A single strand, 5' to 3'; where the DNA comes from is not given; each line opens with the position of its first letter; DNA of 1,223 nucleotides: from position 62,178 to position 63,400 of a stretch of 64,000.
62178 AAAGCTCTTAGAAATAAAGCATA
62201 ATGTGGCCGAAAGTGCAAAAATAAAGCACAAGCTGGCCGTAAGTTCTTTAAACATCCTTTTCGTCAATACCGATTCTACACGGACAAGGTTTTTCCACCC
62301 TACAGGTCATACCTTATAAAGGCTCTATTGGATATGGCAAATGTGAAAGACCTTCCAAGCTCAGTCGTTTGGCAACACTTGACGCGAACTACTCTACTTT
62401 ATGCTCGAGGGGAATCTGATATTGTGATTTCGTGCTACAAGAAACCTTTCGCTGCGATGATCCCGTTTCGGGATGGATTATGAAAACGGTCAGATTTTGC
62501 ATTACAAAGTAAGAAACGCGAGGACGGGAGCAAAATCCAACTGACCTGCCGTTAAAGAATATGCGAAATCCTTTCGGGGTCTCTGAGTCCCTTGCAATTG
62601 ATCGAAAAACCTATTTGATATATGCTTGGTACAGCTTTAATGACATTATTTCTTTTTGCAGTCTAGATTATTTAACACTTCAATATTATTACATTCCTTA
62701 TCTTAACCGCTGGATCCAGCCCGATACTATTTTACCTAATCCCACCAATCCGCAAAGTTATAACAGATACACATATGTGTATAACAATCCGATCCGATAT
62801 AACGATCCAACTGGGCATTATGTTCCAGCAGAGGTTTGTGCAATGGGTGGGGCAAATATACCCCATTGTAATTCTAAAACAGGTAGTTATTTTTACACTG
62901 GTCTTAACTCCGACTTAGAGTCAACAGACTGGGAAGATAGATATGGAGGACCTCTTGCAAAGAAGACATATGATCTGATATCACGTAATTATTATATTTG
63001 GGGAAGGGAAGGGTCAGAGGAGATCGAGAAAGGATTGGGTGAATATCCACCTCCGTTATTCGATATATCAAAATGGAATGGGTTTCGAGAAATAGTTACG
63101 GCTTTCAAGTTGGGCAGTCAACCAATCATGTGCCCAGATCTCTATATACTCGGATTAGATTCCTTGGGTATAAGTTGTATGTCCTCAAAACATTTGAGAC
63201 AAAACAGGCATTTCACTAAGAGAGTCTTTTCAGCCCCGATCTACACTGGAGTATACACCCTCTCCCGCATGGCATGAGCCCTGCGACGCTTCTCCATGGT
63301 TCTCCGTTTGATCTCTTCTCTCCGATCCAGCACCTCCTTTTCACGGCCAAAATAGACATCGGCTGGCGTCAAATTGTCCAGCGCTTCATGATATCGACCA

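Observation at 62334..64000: Orphan Rhs tip cassette 8 kb downstream of the main gene, truncated by an rve-type IS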

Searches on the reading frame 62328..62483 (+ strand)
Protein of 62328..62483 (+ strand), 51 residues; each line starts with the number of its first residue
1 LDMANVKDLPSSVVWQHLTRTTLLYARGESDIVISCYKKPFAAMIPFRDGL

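Call 4: search_protein_families(library=pfam, proteins=[window:62328-62483:+], max_evalue=0.01)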
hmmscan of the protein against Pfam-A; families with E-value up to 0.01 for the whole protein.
window:62328-62483:+ (51 aa): 0 families

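Call 25: search_protein_families(library=ncbifam, proteins=[window:62328-62483:+], max_evalue=0.01)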
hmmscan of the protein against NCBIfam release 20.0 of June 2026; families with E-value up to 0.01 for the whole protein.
window:62328-62483:+ (51 aa): 0 families

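Call 50: search_protein_families(library=pfam, proteins=[window:62328-62480:+], max_evalue=10)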
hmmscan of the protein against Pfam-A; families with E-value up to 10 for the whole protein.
seq(51 aa): 0 families

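Call 53: search_solved_structures(query=window:62328-62480:+, max_evalue=10, show_alignments=3)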
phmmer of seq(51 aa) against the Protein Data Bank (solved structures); distinct sequences matched with E-value up to 10: 5.
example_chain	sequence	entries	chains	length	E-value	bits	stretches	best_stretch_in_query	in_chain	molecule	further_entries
6vl6_A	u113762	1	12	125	0.35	14.4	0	3-41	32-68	T33_dn2A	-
2n1d_A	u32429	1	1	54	0.8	13.3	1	7-33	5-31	MRG/MORF4L-binding protein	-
9tw2_E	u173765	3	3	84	0.84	13.2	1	2-42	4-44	Nuclear receptor-binding factor 2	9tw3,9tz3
6o16_A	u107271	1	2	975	1.4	12.5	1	6-35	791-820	DEAH (Asp-Glu-Ala-His) box polypeptide 37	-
5hrz_A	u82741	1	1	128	1.4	12.5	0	3-41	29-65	TPR domain protein 1na0C3_3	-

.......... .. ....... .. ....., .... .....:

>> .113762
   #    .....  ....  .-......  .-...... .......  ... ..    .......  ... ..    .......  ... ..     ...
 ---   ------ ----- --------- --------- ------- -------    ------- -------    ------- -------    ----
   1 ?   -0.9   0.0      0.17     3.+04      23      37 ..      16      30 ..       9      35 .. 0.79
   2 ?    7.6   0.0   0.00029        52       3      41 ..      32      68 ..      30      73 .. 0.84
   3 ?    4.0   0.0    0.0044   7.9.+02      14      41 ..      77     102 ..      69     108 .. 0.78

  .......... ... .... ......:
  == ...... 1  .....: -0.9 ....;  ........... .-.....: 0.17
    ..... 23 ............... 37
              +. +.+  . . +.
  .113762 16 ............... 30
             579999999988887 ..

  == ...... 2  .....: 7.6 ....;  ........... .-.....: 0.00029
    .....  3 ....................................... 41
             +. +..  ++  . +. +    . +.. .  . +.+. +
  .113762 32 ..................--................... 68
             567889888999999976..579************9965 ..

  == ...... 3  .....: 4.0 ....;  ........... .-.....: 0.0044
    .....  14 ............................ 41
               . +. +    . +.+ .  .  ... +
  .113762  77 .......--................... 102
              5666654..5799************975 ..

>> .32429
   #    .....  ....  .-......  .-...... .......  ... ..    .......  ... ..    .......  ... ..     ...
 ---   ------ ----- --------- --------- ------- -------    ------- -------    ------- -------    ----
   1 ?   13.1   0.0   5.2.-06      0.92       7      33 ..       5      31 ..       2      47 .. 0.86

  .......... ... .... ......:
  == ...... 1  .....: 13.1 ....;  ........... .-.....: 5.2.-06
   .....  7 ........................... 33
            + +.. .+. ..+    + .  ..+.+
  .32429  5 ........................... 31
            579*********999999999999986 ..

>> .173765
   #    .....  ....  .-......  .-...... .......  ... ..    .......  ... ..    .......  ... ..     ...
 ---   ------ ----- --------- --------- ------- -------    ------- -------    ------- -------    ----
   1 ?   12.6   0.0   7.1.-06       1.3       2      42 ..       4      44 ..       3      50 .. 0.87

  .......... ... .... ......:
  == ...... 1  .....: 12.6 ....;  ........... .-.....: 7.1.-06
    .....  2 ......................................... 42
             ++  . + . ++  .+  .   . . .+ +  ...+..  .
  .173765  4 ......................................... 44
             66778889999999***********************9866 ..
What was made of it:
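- On Phd/YefM antitoxin: No PDB relative (call 53).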

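Call 56: search_protein_families(library=phrogs, proteins=[window:62328-62480:+], max_evalue=1)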
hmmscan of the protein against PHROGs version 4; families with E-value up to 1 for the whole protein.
seq(51 aa): 1 family
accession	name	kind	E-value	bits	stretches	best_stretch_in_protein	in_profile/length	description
phrog_3978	-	DNA, RNA and nucleotide metabolism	0.23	12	1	4-43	152-191/202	endonuclease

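Call 79: find_homologous_proteins(query=window:62328-62483:+, max_evalue=10)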
Query window:62328-62483:+: no candidate shares three 5-residue words with the query. No homologue found.
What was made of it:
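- On Phd/YefM antitoxin: No homologue at all (call 79).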

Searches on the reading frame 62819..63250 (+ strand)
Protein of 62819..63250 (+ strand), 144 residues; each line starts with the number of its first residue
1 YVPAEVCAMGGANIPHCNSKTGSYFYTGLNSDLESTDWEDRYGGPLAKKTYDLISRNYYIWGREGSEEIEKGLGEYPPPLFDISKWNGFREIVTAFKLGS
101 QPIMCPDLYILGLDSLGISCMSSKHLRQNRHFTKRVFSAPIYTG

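Call 64: search_protein_representatives(protein=window:62819-63250:+)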
Query: 144 residues. Proteins with E-value up to 0.001 (for the whole library): 2; up to 1e-10: 0; up to 1e-30: 0. The best 2 are listed.
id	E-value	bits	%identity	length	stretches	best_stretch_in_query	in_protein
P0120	1.2e-04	38.2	65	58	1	107-144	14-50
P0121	6.3e-04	35.9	88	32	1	121-144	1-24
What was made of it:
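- On Orphan Rhs C-terminal (rhs-CT) module: The tip has no homologue at all (call 64).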

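Call 66: find_encoding_contigs(protein=P0120, flank=3000, max_places=4)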
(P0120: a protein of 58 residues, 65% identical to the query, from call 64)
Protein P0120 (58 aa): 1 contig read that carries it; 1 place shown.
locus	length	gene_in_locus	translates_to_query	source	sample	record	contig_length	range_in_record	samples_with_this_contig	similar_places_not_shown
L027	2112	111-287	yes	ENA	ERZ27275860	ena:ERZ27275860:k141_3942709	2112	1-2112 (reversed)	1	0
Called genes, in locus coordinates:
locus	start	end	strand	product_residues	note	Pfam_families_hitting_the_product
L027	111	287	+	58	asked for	-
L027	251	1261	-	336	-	PF13384:HTH_23, PF13518:HTH_28, PF13551:HTH_29 (weak), PF13565:HTH_32, PF00665:rve, PF13683:rve_3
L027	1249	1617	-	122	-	PF01527:HTH_Tnp_1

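Call 67: find_encoding_contigs(protein=P0121, flank=3000, max_places=4)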
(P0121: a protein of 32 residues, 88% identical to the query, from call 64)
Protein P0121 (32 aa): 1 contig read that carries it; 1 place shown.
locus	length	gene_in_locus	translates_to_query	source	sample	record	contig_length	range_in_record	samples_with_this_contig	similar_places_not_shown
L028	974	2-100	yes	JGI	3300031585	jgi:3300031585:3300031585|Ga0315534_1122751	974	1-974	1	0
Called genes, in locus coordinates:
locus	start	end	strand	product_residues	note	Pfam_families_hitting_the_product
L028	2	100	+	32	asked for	?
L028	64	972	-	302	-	PF13384:HTH_23 (faint), PF13518:HTH_28 (weak), PF13551:HTH_29 (faint), PF13565:HTH_32, PF00665:rve, PF13683:rve_3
